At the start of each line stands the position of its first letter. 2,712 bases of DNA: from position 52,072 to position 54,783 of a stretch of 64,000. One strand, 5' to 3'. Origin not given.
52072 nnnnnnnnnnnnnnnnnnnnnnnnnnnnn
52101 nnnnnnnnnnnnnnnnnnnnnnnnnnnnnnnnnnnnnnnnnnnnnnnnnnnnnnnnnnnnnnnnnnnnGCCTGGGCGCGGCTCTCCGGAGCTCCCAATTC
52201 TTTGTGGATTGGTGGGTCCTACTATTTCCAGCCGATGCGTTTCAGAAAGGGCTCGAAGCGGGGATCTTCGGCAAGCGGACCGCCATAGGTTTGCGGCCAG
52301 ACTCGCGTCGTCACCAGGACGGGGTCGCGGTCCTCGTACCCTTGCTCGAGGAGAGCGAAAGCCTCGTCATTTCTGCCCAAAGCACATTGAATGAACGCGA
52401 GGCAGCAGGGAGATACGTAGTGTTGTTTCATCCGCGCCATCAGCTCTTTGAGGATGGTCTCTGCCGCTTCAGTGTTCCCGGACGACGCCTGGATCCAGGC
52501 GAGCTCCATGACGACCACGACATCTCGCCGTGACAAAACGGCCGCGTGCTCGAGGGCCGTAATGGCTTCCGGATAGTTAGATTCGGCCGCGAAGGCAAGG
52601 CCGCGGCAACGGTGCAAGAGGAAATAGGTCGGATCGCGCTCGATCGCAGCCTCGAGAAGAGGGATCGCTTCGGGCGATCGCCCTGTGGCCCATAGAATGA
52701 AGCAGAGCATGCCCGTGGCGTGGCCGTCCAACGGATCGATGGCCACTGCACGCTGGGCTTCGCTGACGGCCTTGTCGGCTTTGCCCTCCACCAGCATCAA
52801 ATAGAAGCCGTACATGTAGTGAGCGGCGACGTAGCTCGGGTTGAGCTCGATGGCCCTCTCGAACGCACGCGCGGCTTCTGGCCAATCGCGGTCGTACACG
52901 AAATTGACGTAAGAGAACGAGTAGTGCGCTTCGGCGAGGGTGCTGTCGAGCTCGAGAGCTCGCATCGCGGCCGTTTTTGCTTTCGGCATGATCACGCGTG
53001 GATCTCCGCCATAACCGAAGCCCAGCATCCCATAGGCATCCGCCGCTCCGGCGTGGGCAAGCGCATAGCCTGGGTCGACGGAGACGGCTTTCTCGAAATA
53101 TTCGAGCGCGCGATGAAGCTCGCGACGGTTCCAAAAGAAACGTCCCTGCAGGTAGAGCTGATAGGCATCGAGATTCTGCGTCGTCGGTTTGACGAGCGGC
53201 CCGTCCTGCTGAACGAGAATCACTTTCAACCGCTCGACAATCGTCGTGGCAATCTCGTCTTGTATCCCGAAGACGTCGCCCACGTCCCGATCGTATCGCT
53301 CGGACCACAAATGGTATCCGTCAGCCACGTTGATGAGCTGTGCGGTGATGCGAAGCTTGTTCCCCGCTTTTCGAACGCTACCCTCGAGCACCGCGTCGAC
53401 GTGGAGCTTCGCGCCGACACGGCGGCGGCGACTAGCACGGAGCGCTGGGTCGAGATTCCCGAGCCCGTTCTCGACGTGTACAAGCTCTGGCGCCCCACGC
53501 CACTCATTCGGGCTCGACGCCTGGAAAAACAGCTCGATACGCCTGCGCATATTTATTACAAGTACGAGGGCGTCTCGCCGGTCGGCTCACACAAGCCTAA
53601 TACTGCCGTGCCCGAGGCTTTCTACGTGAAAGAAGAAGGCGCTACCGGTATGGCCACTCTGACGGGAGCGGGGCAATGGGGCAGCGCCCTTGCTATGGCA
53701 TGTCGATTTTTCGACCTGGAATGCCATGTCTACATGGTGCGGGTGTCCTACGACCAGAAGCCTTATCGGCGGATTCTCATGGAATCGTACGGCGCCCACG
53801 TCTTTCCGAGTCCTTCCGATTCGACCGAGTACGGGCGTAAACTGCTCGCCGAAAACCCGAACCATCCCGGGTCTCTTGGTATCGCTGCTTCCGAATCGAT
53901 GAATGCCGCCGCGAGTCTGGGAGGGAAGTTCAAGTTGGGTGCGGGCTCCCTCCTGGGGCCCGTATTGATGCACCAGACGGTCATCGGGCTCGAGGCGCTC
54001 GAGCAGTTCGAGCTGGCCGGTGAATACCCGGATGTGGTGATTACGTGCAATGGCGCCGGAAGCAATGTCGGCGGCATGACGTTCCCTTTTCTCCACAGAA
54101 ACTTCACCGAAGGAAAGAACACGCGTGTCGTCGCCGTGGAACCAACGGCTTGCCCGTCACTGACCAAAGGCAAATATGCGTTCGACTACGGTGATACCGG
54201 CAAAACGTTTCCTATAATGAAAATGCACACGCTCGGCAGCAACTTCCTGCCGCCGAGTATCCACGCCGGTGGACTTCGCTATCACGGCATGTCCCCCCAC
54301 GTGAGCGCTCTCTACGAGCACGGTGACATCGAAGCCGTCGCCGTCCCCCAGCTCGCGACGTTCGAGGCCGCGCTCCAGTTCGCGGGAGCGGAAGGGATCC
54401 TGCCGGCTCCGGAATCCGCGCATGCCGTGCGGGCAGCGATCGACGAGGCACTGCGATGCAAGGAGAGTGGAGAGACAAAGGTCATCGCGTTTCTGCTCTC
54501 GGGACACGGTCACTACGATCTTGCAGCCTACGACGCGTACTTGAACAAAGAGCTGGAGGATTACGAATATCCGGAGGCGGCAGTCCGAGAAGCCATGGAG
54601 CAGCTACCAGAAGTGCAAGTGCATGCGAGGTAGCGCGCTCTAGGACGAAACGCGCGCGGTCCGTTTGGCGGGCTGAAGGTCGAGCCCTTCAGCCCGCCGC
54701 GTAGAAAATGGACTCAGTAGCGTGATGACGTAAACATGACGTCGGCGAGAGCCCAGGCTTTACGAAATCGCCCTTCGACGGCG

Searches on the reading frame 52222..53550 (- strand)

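Call 50: search_protein_families(library=pfam, proteins=[window:52222-53550:-], max_evalue=0.001)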
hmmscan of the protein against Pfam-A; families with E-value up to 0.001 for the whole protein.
window:52222-53550:- (442 aa): 16 families
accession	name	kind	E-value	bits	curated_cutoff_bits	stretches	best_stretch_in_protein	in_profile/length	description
PF14559.12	TPR_19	-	3.4e-21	75.8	25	2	255-308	4-57/68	Tetratricopeptide repeat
PF07719.23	TPR_2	-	2.6e-18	65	27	0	130-161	2-33/34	Tetratricopeptide repeat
PF13432.12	TPR_16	-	4.7e-16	59.4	32.7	2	217-274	7-63/65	Tetratricopeptide repeat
PF13414.12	TPR_11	-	5.2e-16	58.5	26.8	0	222-248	9-35/42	TPR repeat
PF13431.12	TPR_17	-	6e-15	54.6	24.4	0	229-261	1-32/34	Tetratricopeptide repeat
PF00515.34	TPR_1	-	9.3e-14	51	27.8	0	130-162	2-34/34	Tetratricopeptide repeat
PF13428.12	TPR_14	-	5.8e-13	48.6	23.5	0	133-171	5-43/44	Tetratricopeptide repeat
PF13181.12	TPR_8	-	6.6e-11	41.9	25.7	0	132-161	4-33/34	Tetratricopeptide repeat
PF13176.12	TPR_7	-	6.7e-11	41.8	27.9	0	132-160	2-32/36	Tetratricopeptide repeat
PF23914.1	TPR_CcmH_CycH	-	4.8e-10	39.9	42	0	221-298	64-143/158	Cytochrome c-type biogenesis protein H TPR domain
PF13424.12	TPR_12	-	8.2e-10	39.2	30.1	0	314-375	7-76/77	Tetratricopeptide repeat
PF13374.12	TPR_10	-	9.6e-06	25.9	27.5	0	137-157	10-30/42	Tetratricopeptide repeat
PF13174.12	TPR_6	-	1e-05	26.3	26.3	0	349-372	5-28/33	Tetratricopeptide repeat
PF13429.12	TPR_15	-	1.4e-05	25.1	26.2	1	221-376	124-280/280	Tetratricopeptide repeat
PF25062.1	ARM_TT21_N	-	0.00022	21.5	40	0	230-358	85-216/222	Tetratricopeptide repeat protein 21 N-terminal ARM repeat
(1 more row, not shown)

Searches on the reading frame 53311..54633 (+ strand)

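Call 50: search_protein_families(library=pfam, proteins=[window:53311-54633:+], max_evalue=0.001)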
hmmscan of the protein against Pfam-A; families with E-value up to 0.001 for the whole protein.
window:53311-54633:+ (440 aa): 1 family
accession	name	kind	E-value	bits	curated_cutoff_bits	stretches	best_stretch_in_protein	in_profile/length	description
PF00291.31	PALP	-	4.8e-44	151.3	35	1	59-398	4-295/295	Pyridoxal-phosphate dependent enzyme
